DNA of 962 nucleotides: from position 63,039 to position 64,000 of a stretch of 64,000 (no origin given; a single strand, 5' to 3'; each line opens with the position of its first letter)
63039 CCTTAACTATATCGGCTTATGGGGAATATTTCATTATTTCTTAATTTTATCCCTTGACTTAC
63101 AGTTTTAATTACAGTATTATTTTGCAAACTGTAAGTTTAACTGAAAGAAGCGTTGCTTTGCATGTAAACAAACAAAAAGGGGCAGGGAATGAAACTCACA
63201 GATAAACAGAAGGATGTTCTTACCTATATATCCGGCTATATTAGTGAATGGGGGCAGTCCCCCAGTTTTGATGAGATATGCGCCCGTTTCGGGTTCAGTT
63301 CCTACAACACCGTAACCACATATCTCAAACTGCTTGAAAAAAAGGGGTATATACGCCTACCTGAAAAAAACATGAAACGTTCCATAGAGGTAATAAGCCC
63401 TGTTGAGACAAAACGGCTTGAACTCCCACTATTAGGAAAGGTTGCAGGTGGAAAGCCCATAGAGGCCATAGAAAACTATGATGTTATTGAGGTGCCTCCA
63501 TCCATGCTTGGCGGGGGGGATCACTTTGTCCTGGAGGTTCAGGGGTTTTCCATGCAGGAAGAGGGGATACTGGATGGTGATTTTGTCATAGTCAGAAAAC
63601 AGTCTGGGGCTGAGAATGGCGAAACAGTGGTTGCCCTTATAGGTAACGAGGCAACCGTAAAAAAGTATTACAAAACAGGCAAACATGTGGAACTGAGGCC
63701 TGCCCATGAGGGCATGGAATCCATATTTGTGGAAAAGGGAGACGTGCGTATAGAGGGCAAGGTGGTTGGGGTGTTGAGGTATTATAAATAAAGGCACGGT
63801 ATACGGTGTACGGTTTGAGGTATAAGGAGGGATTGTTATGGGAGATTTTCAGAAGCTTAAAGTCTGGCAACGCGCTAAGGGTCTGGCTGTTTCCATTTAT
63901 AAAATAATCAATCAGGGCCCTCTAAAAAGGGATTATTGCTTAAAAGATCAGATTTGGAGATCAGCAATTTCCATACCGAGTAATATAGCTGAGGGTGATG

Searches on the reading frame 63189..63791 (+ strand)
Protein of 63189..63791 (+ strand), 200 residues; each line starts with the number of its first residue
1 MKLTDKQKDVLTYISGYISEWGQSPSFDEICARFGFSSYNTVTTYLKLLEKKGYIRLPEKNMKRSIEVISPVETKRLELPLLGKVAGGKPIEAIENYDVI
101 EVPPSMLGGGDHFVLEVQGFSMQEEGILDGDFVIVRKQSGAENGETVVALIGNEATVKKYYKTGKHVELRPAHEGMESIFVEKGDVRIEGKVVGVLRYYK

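Call 27: search_protein_families(library=pfam, proteins=[window:63189-63791:+])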
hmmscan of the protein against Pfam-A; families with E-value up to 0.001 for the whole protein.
window:63189-63791:+ (200 aa): 3 families
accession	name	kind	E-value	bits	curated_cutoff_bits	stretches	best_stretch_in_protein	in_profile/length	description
PF00717.28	Peptidase_S24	-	1.5e-27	96.1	23.3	1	80-193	1-116/116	Peptidase S24-like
PF01726.22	LexA_DNA_bind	-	2.4e-14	53.3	23.7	1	2-57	3-58/65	LexA DNA binding domain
PF13730.12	HTH_36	-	3.2e-05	24.1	25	1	3-55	3-55/55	Helix-turn-helix domain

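Call 76: find_encoding_contigs(protein=window:63189-63791:+, flank=3000, max_places=5)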
Protein window:63189-63791:+ (200 aa): no gene with exactly this product is on record in the collection.
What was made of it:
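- Tried and rejected: Recovering the missing 3' arm of site F. An exact look-up of the window's LexA protein found nothing (call 76).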

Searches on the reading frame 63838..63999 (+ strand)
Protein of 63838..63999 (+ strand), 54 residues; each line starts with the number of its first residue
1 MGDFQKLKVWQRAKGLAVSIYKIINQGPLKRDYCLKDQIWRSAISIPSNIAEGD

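Call 27: search_protein_families(library=pfam, proteins=[window:63838-63999:+])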
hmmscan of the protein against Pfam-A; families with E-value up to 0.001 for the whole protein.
window:63838-63999:+ (54 aa): 1 family
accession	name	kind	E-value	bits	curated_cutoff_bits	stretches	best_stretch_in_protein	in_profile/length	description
PF05635.17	23S_rRNA_IVP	-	2.5e-16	60.3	33.8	1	5-53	1-49/106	23S rRNA-intervening sequence protein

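Call 63: find_homologous_proteins(query=window:63838-63999:+, max_evalue=0.001)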
Query window:63838-63999:+ (54 aa): 6 proteins with E <= 0.001 among 6 candidates.
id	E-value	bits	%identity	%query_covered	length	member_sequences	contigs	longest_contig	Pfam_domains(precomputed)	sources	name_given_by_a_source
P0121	6.1e-20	87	76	100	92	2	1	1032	PF05635.18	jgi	jgi:four helix bundle protein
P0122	1.9e-8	51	58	93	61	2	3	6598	PF05635.18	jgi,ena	jgi:four helix bundle protein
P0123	3.0e-6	44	54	96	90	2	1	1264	PF05635.18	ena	-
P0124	3.2e-6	44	55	98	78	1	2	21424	PF05635.18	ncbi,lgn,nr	ncbi:MAG: four helix bundle protein [Prolixibacteraceae bacterium]|nr:four helix bundle protein [Pro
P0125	1.4e-5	42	50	96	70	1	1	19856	PF05635.18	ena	-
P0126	3.1e-5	41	57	94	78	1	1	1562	PF05635.18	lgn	-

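Call 64: find_encoding_contigs(protein=P0121, flank=1000, max_places=3)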
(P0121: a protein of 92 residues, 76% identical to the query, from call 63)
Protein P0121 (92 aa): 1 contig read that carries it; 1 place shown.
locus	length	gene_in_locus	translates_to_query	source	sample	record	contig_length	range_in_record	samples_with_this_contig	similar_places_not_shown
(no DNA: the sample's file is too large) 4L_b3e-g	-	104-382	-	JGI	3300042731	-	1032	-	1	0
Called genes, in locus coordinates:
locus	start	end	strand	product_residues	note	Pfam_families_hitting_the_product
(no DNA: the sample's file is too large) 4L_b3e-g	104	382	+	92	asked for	PF05635:23S_rRNA_IVP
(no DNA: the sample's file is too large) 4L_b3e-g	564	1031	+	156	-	?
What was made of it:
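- Tried and rejected: The closest homologue of the four-helix-bundle fragment lies on a contig whose DNA could not be served (call 64).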

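Call 65: find_encoding_contigs(protein=P0124, flank=1000, max_places=3)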
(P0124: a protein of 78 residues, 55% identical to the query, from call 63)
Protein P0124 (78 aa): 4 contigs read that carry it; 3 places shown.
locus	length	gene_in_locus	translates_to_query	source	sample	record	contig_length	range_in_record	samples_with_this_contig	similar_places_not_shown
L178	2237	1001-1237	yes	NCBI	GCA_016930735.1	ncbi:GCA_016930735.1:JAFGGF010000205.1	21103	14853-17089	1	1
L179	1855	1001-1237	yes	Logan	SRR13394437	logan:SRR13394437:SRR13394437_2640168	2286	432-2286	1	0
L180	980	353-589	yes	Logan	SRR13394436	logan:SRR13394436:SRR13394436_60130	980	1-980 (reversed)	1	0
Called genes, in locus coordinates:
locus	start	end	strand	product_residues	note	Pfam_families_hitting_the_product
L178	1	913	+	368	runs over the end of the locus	PF12679:ABC2_membrane_2, PF12698:ABC2_membrane_3, PF01061:ABC2_membrane, PF12730:ABC2_membrane_4 (weak)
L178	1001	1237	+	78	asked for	PF05635:23S_rRNA_IVP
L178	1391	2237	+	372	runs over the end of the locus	PF12679:ABC2_membrane_2, PF12698:ABC2_membrane_3, PF01061:ABC2_membrane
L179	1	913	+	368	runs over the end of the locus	PF12679:ABC2_membrane_2, PF12698:ABC2_membrane_3, PF01061:ABC2_membrane, PF12730:ABC2_membrane_4 (weak)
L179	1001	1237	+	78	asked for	PF05635:23S_rRNA_IVP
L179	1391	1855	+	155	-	?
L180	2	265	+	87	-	?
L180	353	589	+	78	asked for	PF05635:23S_rRNA_IVP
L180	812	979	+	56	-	?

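Call 94: search_protein_families(library=ncbifam, proteins=[window:63838-63999:+], max_evalue=0.001)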
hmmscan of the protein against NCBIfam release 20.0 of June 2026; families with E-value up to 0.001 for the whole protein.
window:63838-63999:+ (54 aa): 3 families
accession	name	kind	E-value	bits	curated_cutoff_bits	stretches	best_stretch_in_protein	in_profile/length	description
NF008912.0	PRK12275.1-6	subfamily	1.4e-17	63.8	124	1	3-53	2-49/117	hypothetical protein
TIGR02436.1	TIGR02436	subfamily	1.1e-14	54.5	24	1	9-53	1-45/109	four helix bundle protein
NF008911.0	PRK12275.1-2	subfamily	2.4e-13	50.6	137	1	3-53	3-53/118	hypothetical protein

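Call 95: search_protein_families(library=padloc, proteins=[window:63838-63999:+], max_evalue=0.001)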
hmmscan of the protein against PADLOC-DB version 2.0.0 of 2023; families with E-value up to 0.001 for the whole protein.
window:63838-63999:+ (54 aa): 0 families
